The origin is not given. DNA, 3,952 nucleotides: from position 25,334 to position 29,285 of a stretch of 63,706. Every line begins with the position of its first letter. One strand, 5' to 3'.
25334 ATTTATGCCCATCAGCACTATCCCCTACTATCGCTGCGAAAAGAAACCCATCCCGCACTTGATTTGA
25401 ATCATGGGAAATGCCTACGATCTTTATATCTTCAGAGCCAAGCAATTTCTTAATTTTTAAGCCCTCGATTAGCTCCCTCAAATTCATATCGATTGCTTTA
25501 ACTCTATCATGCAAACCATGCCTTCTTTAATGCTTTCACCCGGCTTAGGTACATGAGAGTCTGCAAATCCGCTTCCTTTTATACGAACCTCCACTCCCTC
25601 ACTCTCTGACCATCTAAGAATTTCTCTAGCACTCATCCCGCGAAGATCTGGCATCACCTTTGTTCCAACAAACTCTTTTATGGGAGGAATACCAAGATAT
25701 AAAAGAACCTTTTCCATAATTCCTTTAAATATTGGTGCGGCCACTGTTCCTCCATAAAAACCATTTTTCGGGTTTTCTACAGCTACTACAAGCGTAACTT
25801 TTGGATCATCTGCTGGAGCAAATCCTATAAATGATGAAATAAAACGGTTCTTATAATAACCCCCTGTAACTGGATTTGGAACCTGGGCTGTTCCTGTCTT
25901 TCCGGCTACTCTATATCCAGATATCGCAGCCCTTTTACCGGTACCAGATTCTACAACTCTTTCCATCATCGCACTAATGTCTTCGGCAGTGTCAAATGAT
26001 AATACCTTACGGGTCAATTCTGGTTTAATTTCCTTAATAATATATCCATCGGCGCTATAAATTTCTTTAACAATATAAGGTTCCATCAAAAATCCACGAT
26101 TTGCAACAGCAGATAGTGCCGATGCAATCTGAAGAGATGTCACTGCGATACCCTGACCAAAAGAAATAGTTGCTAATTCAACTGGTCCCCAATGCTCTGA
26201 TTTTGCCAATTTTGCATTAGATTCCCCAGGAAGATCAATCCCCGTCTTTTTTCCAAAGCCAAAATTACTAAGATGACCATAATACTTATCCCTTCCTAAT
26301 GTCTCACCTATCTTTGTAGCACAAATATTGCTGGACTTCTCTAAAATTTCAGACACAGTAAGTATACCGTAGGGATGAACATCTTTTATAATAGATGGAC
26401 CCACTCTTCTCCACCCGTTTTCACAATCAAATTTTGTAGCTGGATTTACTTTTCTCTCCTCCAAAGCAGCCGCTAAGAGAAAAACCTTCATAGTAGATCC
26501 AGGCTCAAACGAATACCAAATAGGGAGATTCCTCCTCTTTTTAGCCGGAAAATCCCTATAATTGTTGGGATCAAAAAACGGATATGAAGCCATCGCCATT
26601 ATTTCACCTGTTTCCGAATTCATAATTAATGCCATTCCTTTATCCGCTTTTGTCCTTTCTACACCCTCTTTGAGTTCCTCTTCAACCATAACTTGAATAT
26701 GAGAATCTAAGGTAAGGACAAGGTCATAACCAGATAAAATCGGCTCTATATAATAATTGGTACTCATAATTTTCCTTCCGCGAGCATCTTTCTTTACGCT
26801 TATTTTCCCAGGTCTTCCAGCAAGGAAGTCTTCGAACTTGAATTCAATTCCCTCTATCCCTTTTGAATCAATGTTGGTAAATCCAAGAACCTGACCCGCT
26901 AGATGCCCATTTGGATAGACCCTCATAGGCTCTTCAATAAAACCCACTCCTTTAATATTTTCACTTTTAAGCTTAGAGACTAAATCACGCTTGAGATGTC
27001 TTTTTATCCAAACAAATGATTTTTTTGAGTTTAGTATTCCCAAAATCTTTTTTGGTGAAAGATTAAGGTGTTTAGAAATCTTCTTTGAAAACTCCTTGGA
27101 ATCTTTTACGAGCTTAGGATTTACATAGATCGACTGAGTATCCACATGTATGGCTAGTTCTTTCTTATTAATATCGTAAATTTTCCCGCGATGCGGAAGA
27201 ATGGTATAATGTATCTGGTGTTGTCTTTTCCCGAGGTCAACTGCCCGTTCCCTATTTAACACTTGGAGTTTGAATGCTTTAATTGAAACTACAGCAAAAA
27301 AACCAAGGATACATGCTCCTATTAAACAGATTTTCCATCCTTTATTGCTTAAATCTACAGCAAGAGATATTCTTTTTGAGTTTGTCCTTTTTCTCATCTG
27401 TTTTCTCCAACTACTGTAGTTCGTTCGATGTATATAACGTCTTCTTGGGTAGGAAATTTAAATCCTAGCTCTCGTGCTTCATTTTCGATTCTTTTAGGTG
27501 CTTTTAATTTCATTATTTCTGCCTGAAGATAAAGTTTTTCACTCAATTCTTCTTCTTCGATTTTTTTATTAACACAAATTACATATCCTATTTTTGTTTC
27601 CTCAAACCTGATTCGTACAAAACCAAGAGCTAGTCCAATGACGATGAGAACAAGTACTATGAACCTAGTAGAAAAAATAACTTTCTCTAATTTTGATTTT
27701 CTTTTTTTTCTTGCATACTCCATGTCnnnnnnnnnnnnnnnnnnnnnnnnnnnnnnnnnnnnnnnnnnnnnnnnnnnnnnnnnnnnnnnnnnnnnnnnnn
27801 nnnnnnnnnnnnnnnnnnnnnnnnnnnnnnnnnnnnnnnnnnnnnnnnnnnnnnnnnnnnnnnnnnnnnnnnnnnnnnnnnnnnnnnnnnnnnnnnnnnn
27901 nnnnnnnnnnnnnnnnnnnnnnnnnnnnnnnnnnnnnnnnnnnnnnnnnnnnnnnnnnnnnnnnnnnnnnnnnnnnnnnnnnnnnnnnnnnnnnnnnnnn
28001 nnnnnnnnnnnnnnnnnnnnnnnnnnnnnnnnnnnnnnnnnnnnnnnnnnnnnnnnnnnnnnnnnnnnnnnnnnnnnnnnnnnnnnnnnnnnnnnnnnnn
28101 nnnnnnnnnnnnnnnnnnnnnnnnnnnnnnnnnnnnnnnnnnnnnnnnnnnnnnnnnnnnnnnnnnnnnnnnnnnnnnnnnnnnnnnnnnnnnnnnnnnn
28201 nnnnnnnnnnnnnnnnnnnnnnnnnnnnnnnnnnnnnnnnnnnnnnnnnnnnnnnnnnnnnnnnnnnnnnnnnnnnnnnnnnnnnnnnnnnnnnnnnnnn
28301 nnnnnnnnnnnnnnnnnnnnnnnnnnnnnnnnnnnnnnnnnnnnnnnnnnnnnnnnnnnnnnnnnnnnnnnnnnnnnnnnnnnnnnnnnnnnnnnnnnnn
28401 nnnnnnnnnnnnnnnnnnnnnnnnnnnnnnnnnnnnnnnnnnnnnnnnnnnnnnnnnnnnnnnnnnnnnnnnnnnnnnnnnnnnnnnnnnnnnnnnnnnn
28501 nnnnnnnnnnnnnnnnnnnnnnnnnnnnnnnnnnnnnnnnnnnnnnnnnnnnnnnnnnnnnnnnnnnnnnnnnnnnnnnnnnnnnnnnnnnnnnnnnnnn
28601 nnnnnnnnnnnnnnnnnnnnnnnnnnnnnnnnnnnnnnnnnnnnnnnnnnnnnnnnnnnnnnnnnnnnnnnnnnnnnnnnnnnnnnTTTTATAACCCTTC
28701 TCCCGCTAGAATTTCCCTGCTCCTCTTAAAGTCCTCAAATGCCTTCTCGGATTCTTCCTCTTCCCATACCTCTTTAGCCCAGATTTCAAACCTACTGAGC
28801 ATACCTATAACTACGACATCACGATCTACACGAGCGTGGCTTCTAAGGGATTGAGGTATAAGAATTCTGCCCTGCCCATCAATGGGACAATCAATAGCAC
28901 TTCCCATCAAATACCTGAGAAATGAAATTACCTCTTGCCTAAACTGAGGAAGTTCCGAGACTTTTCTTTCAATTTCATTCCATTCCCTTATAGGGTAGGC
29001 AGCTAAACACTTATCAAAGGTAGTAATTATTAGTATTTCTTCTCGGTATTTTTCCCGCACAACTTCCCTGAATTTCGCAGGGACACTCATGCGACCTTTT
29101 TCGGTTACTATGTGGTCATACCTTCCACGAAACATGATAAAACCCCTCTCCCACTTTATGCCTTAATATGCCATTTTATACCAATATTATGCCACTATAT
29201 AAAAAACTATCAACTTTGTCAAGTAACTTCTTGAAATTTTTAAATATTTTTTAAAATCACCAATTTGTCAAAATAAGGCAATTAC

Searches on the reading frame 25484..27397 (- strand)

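Call 24: search_protein_families(library=pfam, proteins=[window:25484-27397:-], max_evalue=0.001)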
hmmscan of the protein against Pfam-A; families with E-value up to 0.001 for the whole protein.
window:25484-27397:- (637 aa): 3 families
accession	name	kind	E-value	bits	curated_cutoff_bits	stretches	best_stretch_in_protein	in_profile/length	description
PF00905.27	Transpeptidase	-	2.2e-82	277.1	22.1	1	254-562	1-299/299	Penicillin binding protein transpeptidase domain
PF03717.20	PBP_dimer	-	9.2e-18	65.7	24.4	1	66-210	2-176/180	Penicillin-binding Protein dimerisation domain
PF03793.24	PASTA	-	0.0006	20.2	23.2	0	581-627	2-56/64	PASTA domain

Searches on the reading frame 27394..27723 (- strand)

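Call 24: search_protein_families(library=pfam, proteins=[window:27394-27723:-], max_evalue=0.001)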
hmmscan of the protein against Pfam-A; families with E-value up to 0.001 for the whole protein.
window:27394-27723:- (109 aa): 1 family
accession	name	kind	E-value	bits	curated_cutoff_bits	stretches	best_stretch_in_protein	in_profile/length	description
PF08041.16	PetM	-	5.5e-05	23.1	25.1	1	16-36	3-23/30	PetM family of cytochrome b6f complex subunit 7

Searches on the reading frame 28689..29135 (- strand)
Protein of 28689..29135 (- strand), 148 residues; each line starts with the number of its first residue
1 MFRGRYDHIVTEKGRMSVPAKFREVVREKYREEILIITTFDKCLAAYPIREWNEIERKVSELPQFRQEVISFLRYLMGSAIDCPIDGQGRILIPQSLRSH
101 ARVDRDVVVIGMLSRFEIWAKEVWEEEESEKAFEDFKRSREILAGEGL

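Call 24: search_protein_families(library=pfam, proteins=[window:28689-29135:-], max_evalue=0.001)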
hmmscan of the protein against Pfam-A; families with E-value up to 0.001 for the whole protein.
window:28689-29135:- (148 aa): 1 family
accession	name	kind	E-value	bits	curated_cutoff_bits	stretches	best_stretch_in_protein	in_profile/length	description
PF02381.23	MraZ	-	4.7e-28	97.4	23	2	78-136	3-61/72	MraZ protein, putative antitoxin-like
